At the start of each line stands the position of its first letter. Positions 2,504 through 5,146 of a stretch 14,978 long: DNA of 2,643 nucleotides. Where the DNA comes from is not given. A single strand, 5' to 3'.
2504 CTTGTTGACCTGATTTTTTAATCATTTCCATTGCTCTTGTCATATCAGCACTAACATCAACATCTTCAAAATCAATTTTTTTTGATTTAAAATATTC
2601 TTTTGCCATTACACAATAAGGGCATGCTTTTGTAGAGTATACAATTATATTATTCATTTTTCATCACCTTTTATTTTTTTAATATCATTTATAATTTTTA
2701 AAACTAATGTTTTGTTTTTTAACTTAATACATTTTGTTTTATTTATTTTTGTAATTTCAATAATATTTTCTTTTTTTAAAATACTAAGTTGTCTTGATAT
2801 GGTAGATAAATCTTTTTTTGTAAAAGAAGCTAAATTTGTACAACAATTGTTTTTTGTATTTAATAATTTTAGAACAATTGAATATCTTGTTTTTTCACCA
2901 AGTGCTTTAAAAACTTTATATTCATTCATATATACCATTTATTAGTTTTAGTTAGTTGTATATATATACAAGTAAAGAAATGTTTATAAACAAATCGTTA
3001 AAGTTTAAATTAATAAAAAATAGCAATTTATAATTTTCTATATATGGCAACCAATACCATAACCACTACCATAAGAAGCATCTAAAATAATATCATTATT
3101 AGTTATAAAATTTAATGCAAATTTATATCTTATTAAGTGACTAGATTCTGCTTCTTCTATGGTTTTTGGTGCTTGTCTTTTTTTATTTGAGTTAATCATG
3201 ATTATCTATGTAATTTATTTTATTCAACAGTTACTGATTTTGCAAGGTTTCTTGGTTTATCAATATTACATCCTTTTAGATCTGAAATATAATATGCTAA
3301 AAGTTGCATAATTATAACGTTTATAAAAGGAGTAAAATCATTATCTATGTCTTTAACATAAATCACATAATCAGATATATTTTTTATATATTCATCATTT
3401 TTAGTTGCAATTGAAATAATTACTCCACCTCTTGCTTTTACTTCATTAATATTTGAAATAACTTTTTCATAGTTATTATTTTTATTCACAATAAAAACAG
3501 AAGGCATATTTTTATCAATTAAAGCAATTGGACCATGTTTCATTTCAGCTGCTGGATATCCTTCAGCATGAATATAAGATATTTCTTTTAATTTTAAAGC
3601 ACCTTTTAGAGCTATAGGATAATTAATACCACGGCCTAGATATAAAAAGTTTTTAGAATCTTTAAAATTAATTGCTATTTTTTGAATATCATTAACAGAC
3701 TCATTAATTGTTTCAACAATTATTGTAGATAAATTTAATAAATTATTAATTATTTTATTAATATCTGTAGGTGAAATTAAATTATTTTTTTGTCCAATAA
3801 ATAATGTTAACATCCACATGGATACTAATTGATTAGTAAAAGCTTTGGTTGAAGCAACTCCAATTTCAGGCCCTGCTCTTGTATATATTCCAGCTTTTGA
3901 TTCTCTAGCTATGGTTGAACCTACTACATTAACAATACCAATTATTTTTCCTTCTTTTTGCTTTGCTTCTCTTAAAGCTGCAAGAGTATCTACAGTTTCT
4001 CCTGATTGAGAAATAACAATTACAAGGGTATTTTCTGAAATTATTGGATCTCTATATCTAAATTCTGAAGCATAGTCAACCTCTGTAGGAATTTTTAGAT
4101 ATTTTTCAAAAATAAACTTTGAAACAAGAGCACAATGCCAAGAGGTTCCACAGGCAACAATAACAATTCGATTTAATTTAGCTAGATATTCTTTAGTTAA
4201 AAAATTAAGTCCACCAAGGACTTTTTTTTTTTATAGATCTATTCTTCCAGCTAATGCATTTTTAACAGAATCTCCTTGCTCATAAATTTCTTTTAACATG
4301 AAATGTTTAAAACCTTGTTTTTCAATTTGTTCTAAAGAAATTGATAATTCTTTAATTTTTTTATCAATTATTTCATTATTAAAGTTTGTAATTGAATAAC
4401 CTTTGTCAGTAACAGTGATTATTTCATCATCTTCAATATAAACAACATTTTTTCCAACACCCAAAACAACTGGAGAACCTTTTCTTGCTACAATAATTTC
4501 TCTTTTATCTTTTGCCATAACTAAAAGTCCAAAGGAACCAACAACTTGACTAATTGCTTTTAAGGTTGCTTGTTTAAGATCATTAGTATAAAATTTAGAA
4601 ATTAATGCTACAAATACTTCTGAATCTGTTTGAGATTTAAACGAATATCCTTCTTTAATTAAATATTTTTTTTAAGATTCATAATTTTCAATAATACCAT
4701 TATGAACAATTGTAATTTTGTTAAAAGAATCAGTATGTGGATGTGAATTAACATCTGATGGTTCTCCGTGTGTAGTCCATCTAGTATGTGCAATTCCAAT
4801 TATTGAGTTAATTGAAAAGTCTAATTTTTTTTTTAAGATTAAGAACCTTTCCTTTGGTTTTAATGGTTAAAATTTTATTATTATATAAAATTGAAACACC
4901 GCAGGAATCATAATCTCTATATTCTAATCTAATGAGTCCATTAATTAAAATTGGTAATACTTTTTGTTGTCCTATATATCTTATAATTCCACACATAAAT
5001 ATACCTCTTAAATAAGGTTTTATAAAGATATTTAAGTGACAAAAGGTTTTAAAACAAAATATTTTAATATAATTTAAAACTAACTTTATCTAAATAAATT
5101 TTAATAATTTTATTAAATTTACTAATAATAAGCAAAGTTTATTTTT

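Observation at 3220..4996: glmS is one gene broken three times, each time at a T/poly-A junction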

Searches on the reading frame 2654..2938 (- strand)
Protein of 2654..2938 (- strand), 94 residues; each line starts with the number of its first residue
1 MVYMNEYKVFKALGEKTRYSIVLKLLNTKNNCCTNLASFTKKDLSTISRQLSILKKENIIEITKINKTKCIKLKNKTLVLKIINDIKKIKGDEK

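Call 8: search_protein_families(library=pfam, proteins=[window:2654-2938:-], max_evalue=0.01)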
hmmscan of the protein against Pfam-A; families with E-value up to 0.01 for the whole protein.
window:2654-2938:- (94 aa): 2 families
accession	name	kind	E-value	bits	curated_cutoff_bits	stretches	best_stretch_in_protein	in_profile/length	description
PF01022.26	HTH_5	-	2.6e-06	27.6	22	1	22-61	7-46/47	Bacterial regulatory protein, arsR family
PF25212.1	HVO_A0114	-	0.0019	18.4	27.6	1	14-72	20-78/84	HVO_A0114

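Call 17: find_encoding_contigs(protein=window:2654-2938:-, flank=10000, max_places=10)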
Protein window:2654-2938:- (94 aa): no gene with exactly this product is on record in the collection.

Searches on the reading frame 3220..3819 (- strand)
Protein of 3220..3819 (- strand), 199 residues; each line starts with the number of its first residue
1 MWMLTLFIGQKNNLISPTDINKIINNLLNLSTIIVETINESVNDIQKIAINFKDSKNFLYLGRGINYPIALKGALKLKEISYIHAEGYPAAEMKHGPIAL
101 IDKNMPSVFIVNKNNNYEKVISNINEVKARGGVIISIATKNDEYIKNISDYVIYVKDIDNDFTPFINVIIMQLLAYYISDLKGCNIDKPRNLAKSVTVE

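Call 15: find_encoding_contigs(protein=window:3220-3819:-, flank=10000, max_places=10)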
Protein window:3220-3819:- (199 aa): no gene with exactly this product is on record in the collection.

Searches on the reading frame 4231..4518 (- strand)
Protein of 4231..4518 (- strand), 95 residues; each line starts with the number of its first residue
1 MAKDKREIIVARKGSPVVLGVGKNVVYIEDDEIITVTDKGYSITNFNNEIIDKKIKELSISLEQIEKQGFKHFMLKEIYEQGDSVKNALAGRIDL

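Call 16: find_encoding_contigs(protein=window:4231-4518:-, flank=10000, max_places=10)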
Protein window:4231-4518:- (95 aa): 2 contigs read that carry it; 2 places shown.
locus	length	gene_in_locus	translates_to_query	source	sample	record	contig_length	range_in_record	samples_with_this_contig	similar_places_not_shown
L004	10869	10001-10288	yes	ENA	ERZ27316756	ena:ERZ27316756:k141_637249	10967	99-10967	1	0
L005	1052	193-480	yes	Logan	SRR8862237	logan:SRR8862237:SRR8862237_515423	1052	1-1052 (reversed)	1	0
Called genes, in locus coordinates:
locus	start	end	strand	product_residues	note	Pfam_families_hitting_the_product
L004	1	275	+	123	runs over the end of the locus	?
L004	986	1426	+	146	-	-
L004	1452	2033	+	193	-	PF00265:TK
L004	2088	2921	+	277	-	-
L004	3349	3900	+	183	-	-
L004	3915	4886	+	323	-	PF00135:COesterase, PF20434:BD-FAE, PF07859:Abhydrolase_3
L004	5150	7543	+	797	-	-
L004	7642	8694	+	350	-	-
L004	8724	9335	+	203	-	PF02517:Rce1-like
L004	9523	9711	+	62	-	-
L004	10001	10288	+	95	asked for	-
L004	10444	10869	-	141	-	?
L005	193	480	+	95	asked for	-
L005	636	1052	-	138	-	?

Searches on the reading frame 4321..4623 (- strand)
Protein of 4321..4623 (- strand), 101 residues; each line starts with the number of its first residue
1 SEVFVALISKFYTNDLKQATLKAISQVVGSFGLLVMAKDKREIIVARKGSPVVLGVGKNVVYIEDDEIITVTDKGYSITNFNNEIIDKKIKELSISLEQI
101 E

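Call 23: find_related_loci(query=window:4321-4623:-, collection=metagenome_contigs, flank=10000)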
Query seq(101 aa) (101 aa) in metagenome_contigs; peptide patterns used: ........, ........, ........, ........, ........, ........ (x = any residue, [..] = any of these).
260 stretches matched a pattern; 2 encode a relative of the query (tblastn E <= 1e-3); 2 distinct loci.
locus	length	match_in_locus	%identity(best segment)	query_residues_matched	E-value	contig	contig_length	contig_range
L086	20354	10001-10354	58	1-101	2e-40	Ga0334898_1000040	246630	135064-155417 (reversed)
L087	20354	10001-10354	58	1-101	2e-39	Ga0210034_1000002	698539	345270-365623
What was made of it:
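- Tried and rejected: The metagenome_contigs scan with a lineage-specific 101-aa stretch found only the 58% relatives, not the sister strain (call 23).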

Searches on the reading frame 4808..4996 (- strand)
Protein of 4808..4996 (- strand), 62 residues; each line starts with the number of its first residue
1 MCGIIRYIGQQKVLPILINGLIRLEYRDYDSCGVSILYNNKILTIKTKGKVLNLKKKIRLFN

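Call 25: find_encoding_contigs(protein=window:4808-4996:-, flank=10000, max_places=10)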
Protein window:4808-4996:- (62 aa): 1 contig read that carries it; 1 place shown.
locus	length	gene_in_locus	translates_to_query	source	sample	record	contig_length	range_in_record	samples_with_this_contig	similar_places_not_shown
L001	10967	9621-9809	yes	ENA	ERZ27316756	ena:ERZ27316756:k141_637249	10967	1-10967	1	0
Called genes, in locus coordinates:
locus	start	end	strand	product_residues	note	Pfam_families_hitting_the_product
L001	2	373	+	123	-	?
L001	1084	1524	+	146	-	-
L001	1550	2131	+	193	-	PF00265:TK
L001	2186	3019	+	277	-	-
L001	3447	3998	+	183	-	-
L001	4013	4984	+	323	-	PF00135:COesterase, PF20434:BD-FAE, PF07859:Abhydrolase_3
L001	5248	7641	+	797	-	-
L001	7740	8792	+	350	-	-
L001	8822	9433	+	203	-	PF02517:Rce1-like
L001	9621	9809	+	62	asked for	-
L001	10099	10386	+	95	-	-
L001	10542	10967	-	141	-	?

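Call 37: list_cluster_members(proteins=[window:4808-4996:-, window:4231-4518:-, window:5184-5795:-, window:5825-6877:-, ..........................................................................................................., window:4659-4799:-, window:3038-3199:-])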
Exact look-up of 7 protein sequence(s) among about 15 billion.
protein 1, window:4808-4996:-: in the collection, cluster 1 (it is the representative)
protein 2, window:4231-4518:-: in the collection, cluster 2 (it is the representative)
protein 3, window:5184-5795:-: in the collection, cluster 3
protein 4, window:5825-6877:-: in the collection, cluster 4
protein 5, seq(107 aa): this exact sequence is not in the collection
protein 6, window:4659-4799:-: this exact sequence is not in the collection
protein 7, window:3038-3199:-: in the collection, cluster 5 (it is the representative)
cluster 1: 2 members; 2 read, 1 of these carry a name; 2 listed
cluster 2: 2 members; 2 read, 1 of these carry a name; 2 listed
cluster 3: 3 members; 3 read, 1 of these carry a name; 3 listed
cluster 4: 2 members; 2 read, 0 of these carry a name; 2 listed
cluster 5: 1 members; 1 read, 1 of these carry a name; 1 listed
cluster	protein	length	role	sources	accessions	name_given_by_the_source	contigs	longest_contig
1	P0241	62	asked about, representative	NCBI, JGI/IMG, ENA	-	-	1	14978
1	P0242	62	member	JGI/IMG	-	glucosamine--fructose-6-phosphate aminotransferase (isomerizing)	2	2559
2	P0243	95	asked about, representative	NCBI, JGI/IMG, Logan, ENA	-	-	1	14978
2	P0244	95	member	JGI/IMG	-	glucosamine--fructose-6-phosphate aminotransferase (isomerizing)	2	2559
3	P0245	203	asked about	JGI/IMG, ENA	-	-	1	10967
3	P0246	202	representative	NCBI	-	-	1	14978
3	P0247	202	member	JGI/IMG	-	membrane protease YdiL (CAAX protease family)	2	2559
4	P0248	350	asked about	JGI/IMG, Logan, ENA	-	-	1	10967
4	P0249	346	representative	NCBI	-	-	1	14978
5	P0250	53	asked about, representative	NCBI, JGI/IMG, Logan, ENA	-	hypothetical protein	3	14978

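Call 39: find_encoding_contigs(protein=P0244, flank=10000, max_places=6)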
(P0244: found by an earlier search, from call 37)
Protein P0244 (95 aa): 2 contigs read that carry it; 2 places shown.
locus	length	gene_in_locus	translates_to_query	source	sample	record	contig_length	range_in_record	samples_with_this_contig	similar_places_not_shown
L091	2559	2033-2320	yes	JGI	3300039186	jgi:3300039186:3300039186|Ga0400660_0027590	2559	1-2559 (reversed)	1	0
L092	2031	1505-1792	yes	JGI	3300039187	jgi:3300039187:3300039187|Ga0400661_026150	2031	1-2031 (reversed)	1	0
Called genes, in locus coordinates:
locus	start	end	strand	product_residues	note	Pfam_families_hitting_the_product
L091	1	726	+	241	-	?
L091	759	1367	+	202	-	PF02517:Rce1-like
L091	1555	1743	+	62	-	-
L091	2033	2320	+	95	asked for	-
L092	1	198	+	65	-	?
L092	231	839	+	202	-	PF02517:Rce1-like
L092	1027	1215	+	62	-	-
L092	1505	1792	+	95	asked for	-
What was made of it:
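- Tried and rejected: The sister strain was found instead through cluster members of the ORF fragments (calls 37, 39).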
